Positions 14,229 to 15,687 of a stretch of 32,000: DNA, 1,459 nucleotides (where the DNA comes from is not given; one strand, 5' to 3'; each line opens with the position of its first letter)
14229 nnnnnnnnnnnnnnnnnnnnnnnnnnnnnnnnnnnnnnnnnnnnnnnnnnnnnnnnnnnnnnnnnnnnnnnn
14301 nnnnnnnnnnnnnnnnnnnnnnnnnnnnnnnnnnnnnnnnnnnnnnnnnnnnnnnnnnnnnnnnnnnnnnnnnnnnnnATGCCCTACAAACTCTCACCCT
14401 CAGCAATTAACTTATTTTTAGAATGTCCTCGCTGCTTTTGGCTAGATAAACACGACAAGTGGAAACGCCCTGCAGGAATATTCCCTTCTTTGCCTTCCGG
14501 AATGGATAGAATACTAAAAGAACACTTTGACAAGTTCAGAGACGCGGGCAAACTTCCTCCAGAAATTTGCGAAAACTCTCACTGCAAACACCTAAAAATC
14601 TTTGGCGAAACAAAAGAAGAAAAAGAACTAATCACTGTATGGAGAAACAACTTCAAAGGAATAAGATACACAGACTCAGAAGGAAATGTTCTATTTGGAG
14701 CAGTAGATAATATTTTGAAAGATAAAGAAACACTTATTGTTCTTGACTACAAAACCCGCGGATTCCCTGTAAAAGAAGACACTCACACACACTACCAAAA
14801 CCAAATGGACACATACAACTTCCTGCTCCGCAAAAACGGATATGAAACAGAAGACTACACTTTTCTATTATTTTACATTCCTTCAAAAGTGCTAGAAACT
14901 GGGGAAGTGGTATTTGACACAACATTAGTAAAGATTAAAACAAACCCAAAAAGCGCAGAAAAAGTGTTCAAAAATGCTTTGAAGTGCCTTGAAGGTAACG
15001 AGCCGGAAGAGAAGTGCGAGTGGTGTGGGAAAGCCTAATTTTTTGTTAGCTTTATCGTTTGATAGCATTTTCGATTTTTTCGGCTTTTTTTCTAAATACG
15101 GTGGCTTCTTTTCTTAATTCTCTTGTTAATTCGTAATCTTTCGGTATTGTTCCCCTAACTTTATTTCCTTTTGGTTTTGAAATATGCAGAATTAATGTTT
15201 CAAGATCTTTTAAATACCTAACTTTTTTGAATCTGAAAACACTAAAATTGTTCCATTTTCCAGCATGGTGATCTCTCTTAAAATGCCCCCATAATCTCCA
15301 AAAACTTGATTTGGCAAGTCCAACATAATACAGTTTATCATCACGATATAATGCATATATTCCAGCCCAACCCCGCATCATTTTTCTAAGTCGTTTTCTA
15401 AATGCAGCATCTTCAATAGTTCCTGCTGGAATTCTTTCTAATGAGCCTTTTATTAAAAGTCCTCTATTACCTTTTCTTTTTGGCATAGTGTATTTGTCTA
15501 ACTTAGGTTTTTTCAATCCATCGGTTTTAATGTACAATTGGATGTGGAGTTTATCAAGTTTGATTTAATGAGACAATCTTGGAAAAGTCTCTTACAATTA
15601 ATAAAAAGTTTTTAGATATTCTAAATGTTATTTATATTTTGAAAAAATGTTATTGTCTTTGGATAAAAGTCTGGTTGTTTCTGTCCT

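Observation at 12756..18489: Lower-GC multi-nuclease island wedged between an iron permease and RuBisCO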

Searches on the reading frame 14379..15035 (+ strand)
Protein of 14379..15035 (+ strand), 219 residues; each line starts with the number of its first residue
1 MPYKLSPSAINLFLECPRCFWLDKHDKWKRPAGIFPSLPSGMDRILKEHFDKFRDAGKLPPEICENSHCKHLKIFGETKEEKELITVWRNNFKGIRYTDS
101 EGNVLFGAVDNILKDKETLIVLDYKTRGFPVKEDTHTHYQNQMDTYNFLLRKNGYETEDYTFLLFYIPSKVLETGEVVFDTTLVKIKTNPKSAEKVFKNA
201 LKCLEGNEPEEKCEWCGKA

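Call 3: search_protein_families(library=pfam, proteins=[window:14379-15035:+], max_evalue=0.1)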
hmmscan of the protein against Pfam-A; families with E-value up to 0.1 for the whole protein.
window:14379-15035:+ (219 aa): 1 family
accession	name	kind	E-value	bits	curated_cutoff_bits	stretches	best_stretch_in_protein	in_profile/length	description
PF12705.13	PDDEXK_1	-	7e-12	46.2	22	1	4-216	1-240/247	PD-(D/E)XK nuclease superfamily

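Call 4: search_protein_families(library=padloc, proteins=[window:14379-15035:+], max_evalue=0.1)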
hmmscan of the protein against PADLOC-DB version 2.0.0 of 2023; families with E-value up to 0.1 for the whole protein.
window:14379-15035:+ (219 aa): 7 families
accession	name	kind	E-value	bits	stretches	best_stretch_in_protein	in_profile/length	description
PDLC01250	Cas4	-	2.4e-08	32.4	1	7-216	3-161/168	"CAS-I,CAS-II,CAS-III,CAS-IV,CAS-V,CAS-VI; acquisition_associated"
PDLC00944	Cas4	-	8.4e-08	30.6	1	99-216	61-170/177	Cas4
PDLC01447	Cas4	-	2.4e-07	29.4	1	4-216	4-151/161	"CAS-I,CAS-II,CAS-III,CAS-IV,CAS-V,CAS-VI; acquisition_associated"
PDLC00943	Cas4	-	2.1e-06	25.8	1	99-216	62-172/180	CRISPR-associated protein Cas4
PDLC02083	Cas4_II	-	0.0063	15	1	91-172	59-136/186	-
PDLC01747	Cas1g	-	0.0065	13.1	1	100-216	58-170/523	-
PDLC00059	DruK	-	0.0067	13.6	1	101-153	122-173/326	PD-(D/E)XK nuclease superfamily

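Call 5: search_protein_families(library=ncbifam, proteins=[window:14379-15035:+], max_evalue=0.1)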
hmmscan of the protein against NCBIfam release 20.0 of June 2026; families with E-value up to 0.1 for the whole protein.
window:14379-15035:+ (219 aa): 6 families
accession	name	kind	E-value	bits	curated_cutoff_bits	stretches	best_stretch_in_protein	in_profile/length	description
TIGR00372.1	cas4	equivalog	7.9e-06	25.8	65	1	99-216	62-172/180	CRISPR-associated protein Cas4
TIGR02786.1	addB_alphas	equivalog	0.0011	17.1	486.5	1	94-204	870-984/1024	double-strand break repair protein AddB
TIGR02784.1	addA_alphas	equivalog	0.0016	16.9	860.75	1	103-152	1065-1116/1138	double-strand break repair helicase AddA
NF049935.1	cas4g_cas1g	exception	0.0031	16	560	1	99-216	69-183/546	CRISPR-associated endonuclease Cas4g/Cas1g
TIGR02785.1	addA_Gpos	equivalog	0.0075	14.1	707.65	1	89-158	1143-1218/1234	helicase-exonuclease AddAB subunit AddA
NF010485.0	PRK13909.1-2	equivalog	0.026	12.7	650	1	108-167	847-899/909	RecB-like helicase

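Call 6: search_protein_families(library=phrogs, proteins=[window:14379-15035:+], max_evalue=0.1)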
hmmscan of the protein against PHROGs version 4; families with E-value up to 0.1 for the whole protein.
window:14379-15035:+ (219 aa): 7 families
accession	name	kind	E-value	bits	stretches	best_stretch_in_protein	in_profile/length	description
phrog_31195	-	unknown function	2.3e-41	142.8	1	4-217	5-219/232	-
phrog_69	-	DNA, RNA and nucleotide metabolism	3.5e-08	33.9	1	104-216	205-317/501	exonuclease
phrog_298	-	DNA, RNA and nucleotide metabolism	0.00016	22.1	1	107-155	168-216/293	exonuclease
phrog_1706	-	DNA, RNA and nucleotide metabolism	0.00029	21.4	1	107-211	124-224/293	CRISPR/Cas system associated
phrog_1218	-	DNA, RNA and nucleotide metabolism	0.0089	16.3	0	70-160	106-203/364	exonuclease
phrog_1227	-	DNA, RNA and nucleotide metabolism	0.064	13.5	0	135-217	170-252/268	exonuclease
phrog_3953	-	DNA, RNA and nucleotide metabolism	0.065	13.9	1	103-149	90-129/186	exonuclease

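Call 41: find_related_loci(query=window:14379-15035:+, collection=viral_contigs, flank=6000)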
Query window:14379-15035:+ (219 aa) in viral_contigs; peptide patterns used: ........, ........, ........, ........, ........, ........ (x = any residue, [..] = any of these).
12 stretches matched a pattern; 1 encode a relative of the query (tblastn E <= 1e-3); 1 distinct loci.
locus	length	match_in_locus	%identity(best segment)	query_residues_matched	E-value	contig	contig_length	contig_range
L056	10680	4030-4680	64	1-216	5e-95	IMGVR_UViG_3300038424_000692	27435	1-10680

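Call 47: search_protein_families(library=pfam, proteins=[L056:4-720:+, L056:1415-2893:+, L056:4728-5561:-, L056:5609-7933:-, L056:8045-8575:-, L056:9752-10180:-, L056:10180-10566:-], max_evalue=0.001)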
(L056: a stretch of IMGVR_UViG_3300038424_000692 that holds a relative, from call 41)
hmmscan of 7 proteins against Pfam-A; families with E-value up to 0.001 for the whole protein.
L056:4-720:+ (239 aa): 1 family
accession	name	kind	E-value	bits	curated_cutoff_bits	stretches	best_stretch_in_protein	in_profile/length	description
PF13481.12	AAA_25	-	9.1e-09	35.7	27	1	27-94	127-194/195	AAA domain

L056:1415-2893:+ (493 aa): 1 family
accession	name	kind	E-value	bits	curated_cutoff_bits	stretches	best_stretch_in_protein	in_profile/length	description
PF01797.21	Y1_Tnp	-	3.8e-39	134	23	1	352-471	2-121/121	Transposase IS200 like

L056:4728-5561:- (278 aa): 0 families

L056:5609-7933:- (775 aa): 3 families
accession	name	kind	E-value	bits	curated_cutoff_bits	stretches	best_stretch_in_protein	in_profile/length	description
PF02384.22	N6_Mtase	-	2.2e-37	129.5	20.4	1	430-720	5-254/311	N-6 DNA Methylase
PF13588.12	HSDR_N_2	-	1e-27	96.8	25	1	150-257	1-110/110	Type I restriction enzyme R protein N terminus (HSDR_N)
PF07669.17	Eco57I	-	8.4e-13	49.2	25.3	1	511-673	3-165/171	Eco57I restriction-modification methylase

L056:8045-8575:- (177 aa): 0 families

L056:9752-10180:- (143 aa): 0 families

L056:10180-10566:- (129 aa): 0 families

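Call 52: search_dna_similar(query=window:14379-15035:+, collection=phages, mode=protein, max_rows=15)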
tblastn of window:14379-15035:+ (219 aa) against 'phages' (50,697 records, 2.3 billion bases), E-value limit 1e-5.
No match.

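Call 66: find_encoding_contigs(protein=window:14379-15035:+, flank=10000, max_places=4)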
Protein window:14379-15035:+ (219 aa): 2 contigs read that carry it; 2 places shown.
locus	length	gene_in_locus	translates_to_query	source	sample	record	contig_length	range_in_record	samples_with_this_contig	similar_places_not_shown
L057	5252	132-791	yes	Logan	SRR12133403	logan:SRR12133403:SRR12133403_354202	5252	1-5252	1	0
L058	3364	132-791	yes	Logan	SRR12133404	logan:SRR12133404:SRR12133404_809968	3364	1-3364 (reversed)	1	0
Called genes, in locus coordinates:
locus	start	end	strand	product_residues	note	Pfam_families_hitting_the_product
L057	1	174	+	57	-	?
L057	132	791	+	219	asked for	PF12705:PDDEXK_1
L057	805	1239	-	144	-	-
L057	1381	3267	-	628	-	PF01170:UPF0020 (faint), PF02384:N6_Mtase, PF20473:MmeI_Mtase (faint), PF13847:Methyltransf_31, PF07669:Eco57I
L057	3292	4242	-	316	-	-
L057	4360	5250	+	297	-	?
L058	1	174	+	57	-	?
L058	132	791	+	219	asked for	PF12705:PDDEXK_1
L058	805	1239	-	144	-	-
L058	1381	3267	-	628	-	PF01170:UPF0020 (faint), PF02384:N6_Mtase, PF20473:MmeI_Mtase (faint), PF13847:Methyltransf_31, PF07669:Eco57I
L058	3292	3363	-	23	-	?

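Call 69: search_protein_families(library=pfam, proteins=[L056:4728-5561:-], max_evalue=0.01)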
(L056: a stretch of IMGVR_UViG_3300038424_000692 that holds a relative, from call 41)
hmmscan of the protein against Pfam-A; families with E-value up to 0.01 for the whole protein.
L056:4728-5561:- (278 aa): 1 family
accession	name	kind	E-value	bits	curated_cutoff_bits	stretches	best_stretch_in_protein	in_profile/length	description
PF01878.24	EVE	-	0.0099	16.3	23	0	6-74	38-108/145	EVE domain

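Call 110: search_protein_families(library=padloc, proteins=[L056:4728-5561:-], max_evalue=0.01)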
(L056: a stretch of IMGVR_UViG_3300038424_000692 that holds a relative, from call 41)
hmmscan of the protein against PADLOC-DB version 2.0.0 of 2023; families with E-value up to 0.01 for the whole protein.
L056:4728-5561:- (278 aa): 0 families

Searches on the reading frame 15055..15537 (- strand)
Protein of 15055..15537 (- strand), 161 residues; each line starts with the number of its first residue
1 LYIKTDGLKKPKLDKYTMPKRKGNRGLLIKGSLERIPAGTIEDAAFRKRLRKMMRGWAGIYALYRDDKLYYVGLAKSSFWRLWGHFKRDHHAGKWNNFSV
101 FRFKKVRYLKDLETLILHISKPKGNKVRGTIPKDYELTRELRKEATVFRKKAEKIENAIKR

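Call 3: search_protein_families(library=pfam, proteins=[window:15055-15537:-], max_evalue=0.1)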
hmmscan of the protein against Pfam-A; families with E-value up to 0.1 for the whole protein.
window:15055-15537:- (161 aa): 0 families

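Call 4: search_protein_families(library=padloc, proteins=[window:15055-15537:-], max_evalue=0.1)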
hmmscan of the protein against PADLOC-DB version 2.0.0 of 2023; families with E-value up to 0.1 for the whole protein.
window:15055-15537:- (161 aa): 0 families

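Call 5: search_protein_families(library=ncbifam, proteins=[window:15055-15537:-], max_evalue=0.1)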
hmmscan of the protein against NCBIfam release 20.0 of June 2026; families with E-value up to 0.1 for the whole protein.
window:15055-15537:- (161 aa): 0 families

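Call 6: search_protein_families(library=phrogs, proteins=[window:15055-15537:-], max_evalue=0.1)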
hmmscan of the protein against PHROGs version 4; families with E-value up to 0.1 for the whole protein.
window:15055-15537:- (161 aa): 1 family
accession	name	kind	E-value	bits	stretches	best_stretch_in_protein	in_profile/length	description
phrog_1111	-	DNA, RNA and nucleotide metabolism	0.011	16.6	1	49-105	27-78/139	endonuclease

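Call 10: search_solved_structures(query=window:15055-15537:-, max_evalue=10)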
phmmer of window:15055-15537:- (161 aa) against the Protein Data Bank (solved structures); distinct sequences matched with E-value up to 10: 0.

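Call 40: find_related_loci(query=window:15055-15486:-, collection=metagenome_contigs, flank=6000)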
Query window:15055-15486:- (144 aa) in metagenome_contigs; peptide patterns used: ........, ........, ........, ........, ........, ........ (x = any residue, [..] = any of these).
241 stretches matched a pattern; 5 encode a relative of the query (tblastn E <= 1e-3); 5 distinct loci.
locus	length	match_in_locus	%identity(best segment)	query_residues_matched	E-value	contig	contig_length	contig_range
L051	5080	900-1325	81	3-144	1e-76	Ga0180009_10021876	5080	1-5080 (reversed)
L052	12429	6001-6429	71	1-143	5e-68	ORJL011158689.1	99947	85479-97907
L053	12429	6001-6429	71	1-143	5e-68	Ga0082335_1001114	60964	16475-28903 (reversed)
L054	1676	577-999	70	3-143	2e-68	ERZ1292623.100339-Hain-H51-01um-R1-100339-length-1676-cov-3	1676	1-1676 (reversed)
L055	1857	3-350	76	29-144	1e-58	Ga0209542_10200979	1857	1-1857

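Call 46: search_protein_families(library=pfam, proteins=[L052:1235-2653:+, L052:2742-3491:+, L052:3500-4702:-, L052:5327-5917:+, L052:6466-6840:+, L052:6871-7446:+, L052:7492-8124:-, L052:8238-10583:+, L052:10583-11119:+, L052:11119-12351:+], max_evalue=0.001)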
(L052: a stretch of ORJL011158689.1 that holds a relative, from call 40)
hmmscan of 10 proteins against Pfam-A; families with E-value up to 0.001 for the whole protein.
L052:1235-2653:+ (473 aa): 4 families
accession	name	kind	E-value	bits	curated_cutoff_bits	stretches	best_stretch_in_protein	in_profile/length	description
PF04326.19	SLFN_AlbA_2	-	1.9e-19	70.8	25.3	1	14-131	1-117/118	Schlafen, AlbA_2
PF13749.12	HATPase_c_4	-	1.3e-12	48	26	1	305-385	3-86/89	Putative ATP-dependent DNA helicase recG C-terminal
PF13412.12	HTH_24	-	7.4e-09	35.5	21.9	1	416-457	7-48/48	Winged helix-turn-helix DNA-binding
PF08279.18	HTH_11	-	0.00021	21.5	25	1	414-455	2-44/55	HTH domain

L052:2742-3491:+ (250 aa): 0 families

L052:3500-4702:- (401 aa): 0 families

L052:5327-5917:+ (197 aa): 0 families

L052:6466-6840:+ (125 aa): 0 families

L052:6871-7446:+ (192 aa): 0 families

L052:7492-8124:- (211 aa): 0 families

L052:8238-10583:+ (782 aa): 6 families
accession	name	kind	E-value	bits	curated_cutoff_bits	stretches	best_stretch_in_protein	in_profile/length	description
PF04851.21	ResIII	-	1.7e-33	116.3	22.5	1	161-320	3-163/164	Type III restriction enzyme, res subunit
PF18766.7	SWI2_SNF2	-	1.1e-14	55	26.7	1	166-371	2-194/221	SWI2/SNF2 ATPase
PF00271.37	Helicase_C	-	9.8e-10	39.1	23.5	1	438-549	13-109/110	Helicase conserved C-terminal domain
PF00270.35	DEAD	-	2.9e-08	34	26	1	165-320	3-161/167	DEAD/DEAH box helicase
PF08463.15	EcoEI_R_C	-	8.9e-08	32.8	24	1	627-765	1-144/163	EcoEI R protein C-terminal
PF04313.20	HSDR_N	-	0.00021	21.6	25.1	0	48-111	126-192/198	Type I restriction enzyme R protein N terminus (HSDR_N)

L052:10583-11119:+ (179 aa): 0 families

L052:11119-12351:+ (411 aa): 1 family
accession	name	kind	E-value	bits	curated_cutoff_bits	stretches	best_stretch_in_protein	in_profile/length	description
PF01420.25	Methylase_S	-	7.1e-21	75.6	22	2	12-175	1-162/168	Type I restriction modification DNA specificity domain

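Call 47: search_protein_families(library=pfam, proteins=[L051:2270-3757:-, L051:3942-4361:-, L051:1562-1912:-], max_evalue=0.001)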
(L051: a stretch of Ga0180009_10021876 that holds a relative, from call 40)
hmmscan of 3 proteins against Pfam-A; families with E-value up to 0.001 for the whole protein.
L051:2270-3757:- (496 aa): 6 families
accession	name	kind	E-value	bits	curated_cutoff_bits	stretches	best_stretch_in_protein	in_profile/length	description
PF01739.24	CheR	-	2.2e-30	106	27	1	23-219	1-187/195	CheR methyltransferase, SAM binding domain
PF00091.31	Tubulin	-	2.2e-13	51.4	33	1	268-427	4-187/190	Tubulin/FtsZ family, GTPase domain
PF13847.12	Methyltransf_31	-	1.2e-06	28.8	27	1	143-203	50-107/145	Methyltransferase domain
PF13649.12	Methyltransf_25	-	3.9e-05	24.7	27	0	144-201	43-97/97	Methyltransferase domain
PF08241.18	Methyltransf_11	-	0.00054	21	21.2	0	96-205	19-95/95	Methyltransferase domain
PF08242.18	Methyltransf_12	-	0.00077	20.6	30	0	143-201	45-96/98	Methyltransferase domain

L051:3942-4361:- (140 aa): 0 families

L051:1562-1912:- (117 aa): 0 families

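Call 57: search_solved_structures(query=A2, max_evalue=10, show_alignments=3)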
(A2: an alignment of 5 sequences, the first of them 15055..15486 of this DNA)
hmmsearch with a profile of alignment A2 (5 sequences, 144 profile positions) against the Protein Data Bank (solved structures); distinct sequences matched with E-value up to 10: 1.
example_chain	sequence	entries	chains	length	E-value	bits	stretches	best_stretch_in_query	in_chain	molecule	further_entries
7xq5_B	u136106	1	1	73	0.24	14.4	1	74-137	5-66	Protein INO2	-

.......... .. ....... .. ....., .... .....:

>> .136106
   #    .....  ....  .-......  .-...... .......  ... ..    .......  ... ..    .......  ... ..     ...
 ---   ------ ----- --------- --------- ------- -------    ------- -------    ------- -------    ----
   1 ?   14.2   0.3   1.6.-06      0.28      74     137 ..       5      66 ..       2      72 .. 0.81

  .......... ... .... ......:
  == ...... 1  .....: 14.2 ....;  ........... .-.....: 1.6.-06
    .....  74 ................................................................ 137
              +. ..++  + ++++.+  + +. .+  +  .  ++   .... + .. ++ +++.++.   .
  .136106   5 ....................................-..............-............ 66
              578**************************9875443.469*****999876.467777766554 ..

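Call 58: search_protein_families(library=pfam, alignment_id=A2, max_evalue=10)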
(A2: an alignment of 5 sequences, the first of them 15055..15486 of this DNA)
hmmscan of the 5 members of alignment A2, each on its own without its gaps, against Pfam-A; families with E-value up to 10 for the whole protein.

A. member 1, window:15055-15486:- (144 aa): 0 families

B. families by the number of members that match (of 5 scanned): 3 families
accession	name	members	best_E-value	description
PF23179.1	bHLH_INO2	3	0.0044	INO2 bHLH domain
PF03440.20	APT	2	0.057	Aerolysin/Pertussis toxin (APT) domain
PF01541.30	GIY-YIG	2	0.11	GIY-YIG catalytic domain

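Call 73: find_related_loci(query=A2, collection=viral_contigs, flank=8000)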
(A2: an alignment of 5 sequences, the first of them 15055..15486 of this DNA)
Query A2 (144 aa) in viral_contigs; peptide patterns used: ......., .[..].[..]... (x = any residue, [..] = any of these).
45 stretches matched a pattern, but none encodes a relative of the query by tblastn (E <= 1e-3).

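Call 110: search_protein_families(library=padloc, proteins=[L052:1235-2653:+, L052:2742-3491:+, L052:3500-4702:-, L052:5327-5917:+, L052:6466-6840:+, L052:6871-7446:+, L052:7492-8124:-, L052:10583-11119:+], max_evalue=0.01)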
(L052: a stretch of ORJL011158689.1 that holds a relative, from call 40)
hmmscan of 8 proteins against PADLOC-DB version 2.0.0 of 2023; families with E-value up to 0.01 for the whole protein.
L052:1235-2653:+ (473 aa): 12 families
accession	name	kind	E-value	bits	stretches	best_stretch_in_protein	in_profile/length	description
PDLC02394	pAgo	-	7.8e-12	41.8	1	25-303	51-336/1121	-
PDLC01850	CARF3--CARF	-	1.3e-08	32.9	1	391-463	124-196/209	-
PDLC02402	Aga_SIR2-PNTD1-PNTD2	-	1.3e-08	31.5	1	162-323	329-483/876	Class I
PDLC02418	Aga_SIR2-Kinase-PNTD1-PNTD2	-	7.3e-06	22.4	1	162-323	189-361/756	Class I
PDLC01044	Csa3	-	4.2e-05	21.5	1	394-457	120-180/194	Type I-A associated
PDLC01434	CasR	-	0.00011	20.1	1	413-463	129-178/191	"CAS-I,CAS-II,CAS-III,CAS-IV,CAS-V,CAS-VI; associated_signaling"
PDLC02267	AbiEi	-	0.00026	18.5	1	411-461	3-55/252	AbiEi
PDLC01866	CARF3--CARF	-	0.0016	16.4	1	404-458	129-185/207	-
PDLC01268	CasR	-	0.0018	16.3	1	412-460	124-169/179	"CAS-I,CAS-II,CAS-III,CAS-IV,CAS-V,CAS-VI; associated_signaling"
PDLC01438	Csa3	-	0.0027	15.8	1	415-460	151-191/305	"CAS-I,CAS-II,CAS-III,CAS-IV,CAS-V,CAS-VI; associated_signaling"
PDLC03963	SoFic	-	0.0032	14.9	1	409-459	291-340/361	-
PDLC01879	CARF3--CARF_TM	-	0.0039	14.9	1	417-458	161-202/222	-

L052:2742-3491:+ (250 aa): 0 families

L052:3500-4702:- (401 aa): 0 families

L052:5327-5917:+ (197 aa): 0 families

L052:6466-6840:+ (125 aa): 0 families

L052:6871-7446:+ (192 aa): 0 families

L052:7492-8124:- (211 aa): 0 families

L052:10583-11119:+ (179 aa): 0 families
